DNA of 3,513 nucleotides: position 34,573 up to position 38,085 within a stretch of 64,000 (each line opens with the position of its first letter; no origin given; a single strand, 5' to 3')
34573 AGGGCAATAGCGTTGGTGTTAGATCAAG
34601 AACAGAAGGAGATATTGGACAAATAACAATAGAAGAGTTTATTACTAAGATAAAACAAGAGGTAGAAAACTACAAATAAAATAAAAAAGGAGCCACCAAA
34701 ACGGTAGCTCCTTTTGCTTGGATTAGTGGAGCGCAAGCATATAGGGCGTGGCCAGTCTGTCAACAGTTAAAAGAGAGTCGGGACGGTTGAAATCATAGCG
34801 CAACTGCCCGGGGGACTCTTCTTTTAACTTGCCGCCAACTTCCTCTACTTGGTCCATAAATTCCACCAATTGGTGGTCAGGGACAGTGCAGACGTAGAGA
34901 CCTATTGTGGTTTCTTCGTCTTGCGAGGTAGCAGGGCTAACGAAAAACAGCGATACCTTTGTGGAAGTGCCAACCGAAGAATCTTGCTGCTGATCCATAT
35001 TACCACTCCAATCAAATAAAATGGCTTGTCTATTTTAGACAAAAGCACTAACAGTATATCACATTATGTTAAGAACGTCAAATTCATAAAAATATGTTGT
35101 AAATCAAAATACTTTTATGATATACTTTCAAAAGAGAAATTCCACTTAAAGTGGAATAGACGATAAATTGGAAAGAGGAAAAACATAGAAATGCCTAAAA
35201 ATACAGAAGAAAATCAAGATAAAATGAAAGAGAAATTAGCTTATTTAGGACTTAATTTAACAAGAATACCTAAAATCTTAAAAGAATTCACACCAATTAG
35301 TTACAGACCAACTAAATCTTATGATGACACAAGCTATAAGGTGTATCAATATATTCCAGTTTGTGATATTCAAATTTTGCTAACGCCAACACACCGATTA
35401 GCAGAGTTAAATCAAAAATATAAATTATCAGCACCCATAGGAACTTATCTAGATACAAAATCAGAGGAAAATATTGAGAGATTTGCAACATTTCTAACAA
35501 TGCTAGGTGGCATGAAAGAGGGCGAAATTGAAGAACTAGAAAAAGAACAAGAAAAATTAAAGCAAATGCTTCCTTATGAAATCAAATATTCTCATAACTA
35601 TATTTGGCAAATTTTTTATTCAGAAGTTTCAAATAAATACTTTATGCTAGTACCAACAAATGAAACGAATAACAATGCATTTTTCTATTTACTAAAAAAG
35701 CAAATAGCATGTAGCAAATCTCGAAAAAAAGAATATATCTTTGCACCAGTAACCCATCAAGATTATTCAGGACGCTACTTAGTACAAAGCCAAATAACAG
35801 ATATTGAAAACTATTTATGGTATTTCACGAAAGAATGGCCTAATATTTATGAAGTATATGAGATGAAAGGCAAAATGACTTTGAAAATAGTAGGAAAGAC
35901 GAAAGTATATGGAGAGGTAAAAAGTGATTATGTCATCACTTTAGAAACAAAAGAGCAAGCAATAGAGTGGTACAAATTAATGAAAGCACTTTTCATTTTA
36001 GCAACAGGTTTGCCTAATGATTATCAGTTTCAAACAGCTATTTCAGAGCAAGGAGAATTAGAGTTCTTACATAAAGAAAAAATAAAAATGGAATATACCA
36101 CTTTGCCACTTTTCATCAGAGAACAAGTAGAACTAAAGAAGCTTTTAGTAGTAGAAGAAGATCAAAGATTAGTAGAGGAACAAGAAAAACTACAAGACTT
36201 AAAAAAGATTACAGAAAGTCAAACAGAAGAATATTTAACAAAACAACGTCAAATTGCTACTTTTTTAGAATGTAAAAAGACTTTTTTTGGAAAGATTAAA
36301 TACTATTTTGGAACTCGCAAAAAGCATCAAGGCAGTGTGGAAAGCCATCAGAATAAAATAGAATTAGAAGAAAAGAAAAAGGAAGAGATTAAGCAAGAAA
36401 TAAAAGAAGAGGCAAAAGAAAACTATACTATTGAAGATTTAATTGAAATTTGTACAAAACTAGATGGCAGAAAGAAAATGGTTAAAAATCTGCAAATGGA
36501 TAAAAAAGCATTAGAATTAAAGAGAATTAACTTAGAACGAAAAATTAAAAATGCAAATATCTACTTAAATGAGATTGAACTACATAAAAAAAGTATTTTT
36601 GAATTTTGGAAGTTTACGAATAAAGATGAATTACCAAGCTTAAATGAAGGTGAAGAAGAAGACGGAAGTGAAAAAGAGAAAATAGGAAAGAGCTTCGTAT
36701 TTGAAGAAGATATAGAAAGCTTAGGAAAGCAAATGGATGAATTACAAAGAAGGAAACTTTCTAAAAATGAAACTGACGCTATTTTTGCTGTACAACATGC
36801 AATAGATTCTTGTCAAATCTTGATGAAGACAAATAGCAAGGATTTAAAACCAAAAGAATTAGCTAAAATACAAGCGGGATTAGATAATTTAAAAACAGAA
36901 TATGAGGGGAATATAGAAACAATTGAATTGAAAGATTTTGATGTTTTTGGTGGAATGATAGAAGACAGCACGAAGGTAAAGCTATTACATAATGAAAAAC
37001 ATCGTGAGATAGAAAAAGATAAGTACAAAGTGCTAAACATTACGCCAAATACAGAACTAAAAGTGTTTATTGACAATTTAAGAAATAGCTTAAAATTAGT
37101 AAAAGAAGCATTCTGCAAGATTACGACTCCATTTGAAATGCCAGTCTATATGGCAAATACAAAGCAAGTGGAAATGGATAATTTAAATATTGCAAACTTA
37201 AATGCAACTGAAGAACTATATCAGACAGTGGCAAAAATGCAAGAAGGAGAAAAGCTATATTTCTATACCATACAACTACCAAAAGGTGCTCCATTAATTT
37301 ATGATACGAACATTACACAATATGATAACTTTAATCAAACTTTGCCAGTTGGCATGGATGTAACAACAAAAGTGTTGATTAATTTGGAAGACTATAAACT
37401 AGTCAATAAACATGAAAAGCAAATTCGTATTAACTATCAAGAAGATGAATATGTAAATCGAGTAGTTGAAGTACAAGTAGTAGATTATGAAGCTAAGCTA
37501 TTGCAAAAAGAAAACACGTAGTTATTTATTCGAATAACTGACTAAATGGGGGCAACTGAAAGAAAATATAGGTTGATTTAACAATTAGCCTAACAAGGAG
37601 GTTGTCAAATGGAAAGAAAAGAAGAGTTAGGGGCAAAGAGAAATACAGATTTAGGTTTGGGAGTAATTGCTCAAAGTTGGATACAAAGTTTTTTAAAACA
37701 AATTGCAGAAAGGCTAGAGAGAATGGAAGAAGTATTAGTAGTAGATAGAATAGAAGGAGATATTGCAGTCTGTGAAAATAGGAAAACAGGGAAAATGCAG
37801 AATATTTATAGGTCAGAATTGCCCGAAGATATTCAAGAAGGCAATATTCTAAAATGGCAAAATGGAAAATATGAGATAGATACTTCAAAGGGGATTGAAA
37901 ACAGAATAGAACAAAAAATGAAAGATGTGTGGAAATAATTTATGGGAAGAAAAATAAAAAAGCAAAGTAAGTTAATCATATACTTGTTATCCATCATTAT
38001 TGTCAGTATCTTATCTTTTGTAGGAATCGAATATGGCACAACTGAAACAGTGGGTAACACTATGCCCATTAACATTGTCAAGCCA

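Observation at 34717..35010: Isolated GC-rich ~290-bp island between thrS terminator and the next promoter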

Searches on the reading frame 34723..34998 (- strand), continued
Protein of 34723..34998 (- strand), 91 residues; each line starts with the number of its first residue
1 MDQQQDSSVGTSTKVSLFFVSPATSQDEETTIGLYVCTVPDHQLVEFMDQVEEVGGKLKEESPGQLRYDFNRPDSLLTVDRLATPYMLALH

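Call 60: fold_search(model_id=the predicted structure, library=viral)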
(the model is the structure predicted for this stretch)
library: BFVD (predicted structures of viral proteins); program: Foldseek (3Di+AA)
matches with E <= 10: 601; with E <= 0.001: 0
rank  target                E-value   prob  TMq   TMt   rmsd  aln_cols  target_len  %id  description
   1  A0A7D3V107            2.9e-03  0.97  0.37  0.29   7.0       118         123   14  (no name in the UniProt tables at hand)
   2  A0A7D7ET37            1.6e-02  0.90  0.39  0.34   6.4        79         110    6  (no name in the UniProt tables at hand)
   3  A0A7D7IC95            1.7e-02  0.75  0.34  0.25   7.1       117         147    9  (no name in the UniProt tables at hand)
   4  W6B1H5                1.8e-02  0.84  0.39  0.33   6.6       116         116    9  Uncharacterized protein [Erwinia phage Ea35-70]
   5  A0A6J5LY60            2.7e-02  0.85  0.43  0.33   9.6       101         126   11  Uncharacterized protein [uncultured Caudovirales phage]
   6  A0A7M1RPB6            3.5e-02  0.60  0.30  0.31   7.5        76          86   10  Uncharacterized protein [Bacillus phage DLc1]
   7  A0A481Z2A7            6.4e-02  0.57  0.29  0.20   7.0        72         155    8  Uncharacterized protein [Pithovirus LCPAC001]
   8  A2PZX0                7.2e-02  0.25  0.26  0.24   9.0       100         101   11  GfV-C7-ORF3 [Ichnoviriform fumiferanae]
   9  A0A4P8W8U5            7.2e-02  0.21  0.28  0.25   9.7       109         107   13  (no name in the UniProt tables at hand)
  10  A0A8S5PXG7            8.3e-02  0.66  0.36  0.38   7.7        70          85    4  Uncharacterized protein [Siphoviridae sp. ct2vX3]
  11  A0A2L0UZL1            8.3e-02  0.63  0.38  0.40   7.1        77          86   14  Uncharacterized protein [Agrobacterium phage Atu_ph07]
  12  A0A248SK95            1.0e-01  0.87  0.48  0.33   5.7       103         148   10  (no name in the UniProt tables at hand)
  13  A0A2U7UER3            1.1e-01  0.51  0.38  0.12  10.0        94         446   14  BTB domain containing protein [Pandoravirus macleodensis]
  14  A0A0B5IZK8            1.3e-01  0.44  0.39  0.15  11.5       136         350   12  Uncharacterized protein [Pandoravirus inopinatum]
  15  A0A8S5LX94            1.3e-01  0.30  0.30  0.37   6.2        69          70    7  Uncharacterized protein [Siphoviridae sp. ctPL34]
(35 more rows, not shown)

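Call 71: list_cluster_members(proteins=[window:34723-34998:-, P0005, P0009])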
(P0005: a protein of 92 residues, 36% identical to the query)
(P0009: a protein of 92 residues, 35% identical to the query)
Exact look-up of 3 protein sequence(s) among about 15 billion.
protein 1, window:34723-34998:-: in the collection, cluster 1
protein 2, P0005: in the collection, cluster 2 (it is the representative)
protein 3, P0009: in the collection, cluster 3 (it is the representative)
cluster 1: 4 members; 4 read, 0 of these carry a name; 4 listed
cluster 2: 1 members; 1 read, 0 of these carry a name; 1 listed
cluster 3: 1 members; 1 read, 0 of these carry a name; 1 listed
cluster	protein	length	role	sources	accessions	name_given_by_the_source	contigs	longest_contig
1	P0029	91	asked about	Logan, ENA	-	-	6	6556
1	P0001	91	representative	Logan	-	-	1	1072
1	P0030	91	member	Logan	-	-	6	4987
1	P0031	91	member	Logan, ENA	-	-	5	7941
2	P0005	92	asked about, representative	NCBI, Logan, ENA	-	-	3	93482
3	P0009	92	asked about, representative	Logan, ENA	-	-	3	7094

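Call 84: find_encoding_contigs(protein=P0024, flank=4000, max_places=2)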
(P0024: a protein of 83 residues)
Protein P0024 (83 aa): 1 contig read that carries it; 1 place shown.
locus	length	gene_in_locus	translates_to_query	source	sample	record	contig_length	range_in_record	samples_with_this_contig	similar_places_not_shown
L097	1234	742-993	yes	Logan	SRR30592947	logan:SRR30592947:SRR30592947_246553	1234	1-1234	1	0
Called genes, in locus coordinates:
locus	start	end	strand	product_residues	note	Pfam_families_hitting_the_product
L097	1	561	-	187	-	?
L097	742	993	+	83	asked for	-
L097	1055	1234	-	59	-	?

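Call 85: find_encoding_contigs(protein=P0022, flank=4000, max_places=2)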
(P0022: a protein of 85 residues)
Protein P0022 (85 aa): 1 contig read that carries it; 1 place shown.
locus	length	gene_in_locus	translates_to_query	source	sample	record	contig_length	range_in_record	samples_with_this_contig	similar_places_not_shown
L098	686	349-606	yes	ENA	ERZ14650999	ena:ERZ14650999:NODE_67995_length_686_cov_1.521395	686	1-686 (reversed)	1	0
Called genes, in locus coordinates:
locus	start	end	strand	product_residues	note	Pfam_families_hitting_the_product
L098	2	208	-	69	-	?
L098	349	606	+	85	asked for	-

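Call 92: search_protein_families(library=padloc, proteins=[L094:3633-3872:+, L094:1822-3423:-], max_evalue=0.001)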
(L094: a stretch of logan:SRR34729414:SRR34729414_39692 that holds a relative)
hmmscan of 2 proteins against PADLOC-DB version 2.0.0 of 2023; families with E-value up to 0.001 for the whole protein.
L094:3633-3872:+ (80 aa): 4 families
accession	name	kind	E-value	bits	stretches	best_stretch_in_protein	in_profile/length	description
PDLC02926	HTH_VI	-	4e-06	25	1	17-66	12-60/92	-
PDLC03665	Control_protein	-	3.3e-05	22.1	1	15-69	17-71/77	control protein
PDLC04775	PDC-M69A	-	8e-05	21.1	1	5-68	6-68/113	-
PDLC04758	PDC-M64B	-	0.00069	18.1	1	6-47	30-71/123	-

L094:1822-3423:- (533 aa): 0 families

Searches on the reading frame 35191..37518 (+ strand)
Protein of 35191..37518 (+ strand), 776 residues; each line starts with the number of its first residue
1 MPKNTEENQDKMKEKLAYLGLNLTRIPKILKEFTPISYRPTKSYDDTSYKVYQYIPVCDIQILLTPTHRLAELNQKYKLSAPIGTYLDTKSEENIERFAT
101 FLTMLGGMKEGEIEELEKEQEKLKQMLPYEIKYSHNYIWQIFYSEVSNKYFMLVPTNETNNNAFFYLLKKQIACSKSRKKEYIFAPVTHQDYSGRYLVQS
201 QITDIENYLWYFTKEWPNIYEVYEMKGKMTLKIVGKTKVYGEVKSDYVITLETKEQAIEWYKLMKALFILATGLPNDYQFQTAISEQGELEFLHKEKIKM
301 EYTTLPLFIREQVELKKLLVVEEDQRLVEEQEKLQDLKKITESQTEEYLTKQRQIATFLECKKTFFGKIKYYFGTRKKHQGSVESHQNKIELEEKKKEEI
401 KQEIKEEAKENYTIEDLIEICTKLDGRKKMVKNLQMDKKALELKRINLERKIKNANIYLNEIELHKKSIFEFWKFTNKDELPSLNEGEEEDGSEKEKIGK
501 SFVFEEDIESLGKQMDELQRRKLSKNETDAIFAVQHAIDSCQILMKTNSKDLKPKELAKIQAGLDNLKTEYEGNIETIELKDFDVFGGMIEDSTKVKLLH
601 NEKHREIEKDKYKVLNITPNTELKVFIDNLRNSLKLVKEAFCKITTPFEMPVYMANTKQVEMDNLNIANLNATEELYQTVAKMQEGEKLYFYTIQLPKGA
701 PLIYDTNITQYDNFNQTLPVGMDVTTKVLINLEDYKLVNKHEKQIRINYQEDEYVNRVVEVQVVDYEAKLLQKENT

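Call 22: find_related_loci(query=window:35191-37518:+, collection=genome_contigs, flank=4000)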
Query window:35191-37518:+ (776 aa) in genome_contigs; peptide patterns used: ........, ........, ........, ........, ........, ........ (x = any residue, [..] = any of these).
198 stretches matched a pattern; 154 encode a relative of the query (tblastn E <= 1e-3); the best 80 are kept; 80 distinct loci.
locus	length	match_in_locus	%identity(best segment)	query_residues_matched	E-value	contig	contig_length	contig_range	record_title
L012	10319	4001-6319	90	1-773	0e+0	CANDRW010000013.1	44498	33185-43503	MAG TPA_asm: uncultured Clostridium sp. isolate SRR15214597_bin.43_metawrap_v1.3_MAG genome assembly, contig: NODE.555_l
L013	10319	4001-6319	89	1-773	0e+0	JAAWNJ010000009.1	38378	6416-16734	MAG: Clostridia bacterium isolate ABMPRH_45_2_1 SL341409_scaffold_1517, whole genome shotgun sequence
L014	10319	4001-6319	83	1-773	0e+0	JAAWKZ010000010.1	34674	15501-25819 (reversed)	MAG: Clostridia bacterium isolate ABMPRH_45_3 SL341412_scaffold_1536, whole genome shotgun sequence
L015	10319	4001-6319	84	1-773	0e+0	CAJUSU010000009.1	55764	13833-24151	MAG TPA_asm: uncultured Clostridia bacterium isolate MGBC166183 genome assembly, contig: MGBC166183.9, whole genome shot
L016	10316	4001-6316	84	1-773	0e+0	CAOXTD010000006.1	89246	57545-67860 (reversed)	MAG TPA_asm: uncultured Clostridia bacterium isolate MGBC109261 genome assembly, contig: MGBC109261.6, whole genome shot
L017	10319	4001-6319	80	1-769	0e+0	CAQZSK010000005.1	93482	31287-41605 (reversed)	MAG TPA_asm: uncultured Clostridia bacterium isolate MGBC162590 genome assembly, contig: MGBC162590.5, whole genome shot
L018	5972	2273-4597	68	1-768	0e+0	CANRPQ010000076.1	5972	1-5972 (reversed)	MAG: uncultured Clostridia bacterium isolate Lapin-017__bin58 genome assembly, contig: Lapin-017__NODE_11456_length_5972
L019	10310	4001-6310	82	1-769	0e+0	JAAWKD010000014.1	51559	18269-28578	MAG: Clostridia bacterium isolate ABMPRH_45_1 SL341413_scaffold_692, whole genome shotgun sequence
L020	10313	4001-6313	60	1-770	0e+0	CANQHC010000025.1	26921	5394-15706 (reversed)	MAG: uncultured Clostridia bacterium isolate Lapin-028__bin33 genome assembly, contig: Lapin-028__NODE_1911_length_26921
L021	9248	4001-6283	60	1-763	0e+0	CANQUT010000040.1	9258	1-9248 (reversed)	MAG: uncultured Clostridia bacterium isolate Lapin-032__bin34 genome assembly, contig: Lapin-032__NODE_10014_length_9258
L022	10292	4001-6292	63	1-766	0e+0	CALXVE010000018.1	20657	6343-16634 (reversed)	MAG: uncultured Clostridia bacterium isolate BRZ_NB__bin52 genome assembly, contig: BRZ_NB__NODE_1948_length_20657_cov_4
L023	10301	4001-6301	61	1-769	0e+0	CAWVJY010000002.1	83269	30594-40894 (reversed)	MAG: Bacillota bacterium isolate metabat2_6737_HOM_CTRL_metaflye.277 MAG genome assembly, contig: contig_12531, whole ge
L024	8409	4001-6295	59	1-772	0e+0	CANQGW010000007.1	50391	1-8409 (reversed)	MAG: uncultured Clostridia bacterium isolate Lapin-027__bin8 genome assembly, contig: Lapin-027__NODE_486_length_50391_c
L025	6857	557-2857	60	1-769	0e+0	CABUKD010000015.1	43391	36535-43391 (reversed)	MAG TPA_asm: uncultured Clostridium sp. isolate MGYG-HGUT-04078 genome assembly, contig: GUT_GENOME255855_15, whole geno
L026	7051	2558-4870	60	1-770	0e+0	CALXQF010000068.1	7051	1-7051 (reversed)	MAG: uncultured Clostridia bacterium isolate BRZ_EI__bin65 genome assembly, contig: BRZ_EI__NODE_11062_length_7051_cov_4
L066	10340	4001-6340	45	7-768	0e+0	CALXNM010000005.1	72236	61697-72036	MAG: uncultured Clostridia bacterium isolate BRZ_MF__bin81 genome assembly, contig: BRZ_MF__NODE_417_length_72236_cov_6.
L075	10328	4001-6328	46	1-768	0e+0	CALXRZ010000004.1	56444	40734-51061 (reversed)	MAG: uncultured Clostridia bacterium isolate BRZ_HM__bin72 genome assembly, contig: BRZ_HM__NODE_640_length_56444_cov_13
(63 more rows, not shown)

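Call 52: search_protein_families(library=ncbifam, proteins=[window:35191-37518:+], max_evalue=0.01)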
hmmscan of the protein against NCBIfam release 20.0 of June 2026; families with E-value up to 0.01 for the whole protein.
window:35191-37518:+ (776 aa): 0 families

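Call 80: search_protein_families(library=pfam, proteins=[window:35191-37518:+], max_evalue=1)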
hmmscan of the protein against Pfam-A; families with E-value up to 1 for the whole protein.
window:35191-37518:+ (776 aa): 0 families

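Call 81: search_solved_structures(query=window:35191-37518:+, max_evalue=1)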
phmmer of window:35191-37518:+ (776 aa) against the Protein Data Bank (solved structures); distinct sequences matched with E-value up to 1: 0.

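Call 91: search_protein_families(library=pfam, proteins=[L066:2756-3664:+, L075:2990-3850:+], max_evalue=0.001)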
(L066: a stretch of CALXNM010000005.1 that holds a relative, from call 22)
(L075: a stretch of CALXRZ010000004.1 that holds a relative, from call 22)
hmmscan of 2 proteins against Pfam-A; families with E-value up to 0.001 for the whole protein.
L066:2756-3664:+ (303 aa): 1 family
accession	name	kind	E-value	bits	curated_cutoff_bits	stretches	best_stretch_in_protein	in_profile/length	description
PF04607.23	RelA_SpoT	-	6.5e-13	49.4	27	1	91-240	2-101/113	Region found in RelA / SpoT proteins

L075:2990-3850:+ (287 aa): 1 family
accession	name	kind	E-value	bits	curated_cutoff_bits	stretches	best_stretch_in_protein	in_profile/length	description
PF04607.23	RelA_SpoT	-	1.8e-21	77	27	1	189-244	55-111/113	Region found in RelA / SpoT proteins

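Call 92: search_protein_families(library=padloc, proteins=[L066:2756-3664:+, L075:2990-3850:+], max_evalue=0.001)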
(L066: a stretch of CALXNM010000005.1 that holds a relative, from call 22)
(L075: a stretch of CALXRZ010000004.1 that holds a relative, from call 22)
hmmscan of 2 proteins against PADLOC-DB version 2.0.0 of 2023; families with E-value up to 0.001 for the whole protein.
L066:2756-3664:+ (303 aa): 1 family
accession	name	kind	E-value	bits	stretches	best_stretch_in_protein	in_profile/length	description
PDLC04999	PDC-S33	-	6.1e-05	20.6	0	195-231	126-169/349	-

L075:2990-3850:+ (287 aa): 1 family
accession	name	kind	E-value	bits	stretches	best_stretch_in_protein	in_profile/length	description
PDLC04999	PDC-S33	-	2.8e-08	31.6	1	189-225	126-169/349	-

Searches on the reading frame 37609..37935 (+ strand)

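Call 52: search_protein_families(library=ncbifam, proteins=[window:37609-37935:+], max_evalue=0.01)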
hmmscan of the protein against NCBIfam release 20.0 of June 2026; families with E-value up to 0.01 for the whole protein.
window:37609-37935:+ (109 aa): 0 families

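Call 80: search_protein_families(library=pfam, proteins=[window:37609-37935:+], max_evalue=1)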
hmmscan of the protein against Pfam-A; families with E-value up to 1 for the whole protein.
window:37609-37935:+ (109 aa): 4 families
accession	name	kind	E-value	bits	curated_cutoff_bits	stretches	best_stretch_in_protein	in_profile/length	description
PF11213.13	DUF3006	-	2.6e-17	63.2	32.3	1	44-108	2-67/67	Protein of unknown function (DUF3006)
PF01068.26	DNA_ligase_A_M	-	0.057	13.5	26.2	1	30-93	133-196/204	ATP dependent DNA ligase domain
PF11513.13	TA0956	-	0.08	13.6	25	1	19-77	36-91/110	Thermoplasma acidophilum protein TA0956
PF12041.13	DELLA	-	0.23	11.8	23.8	1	28-45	15-32/69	Transcriptional regulator DELLA protein N terminal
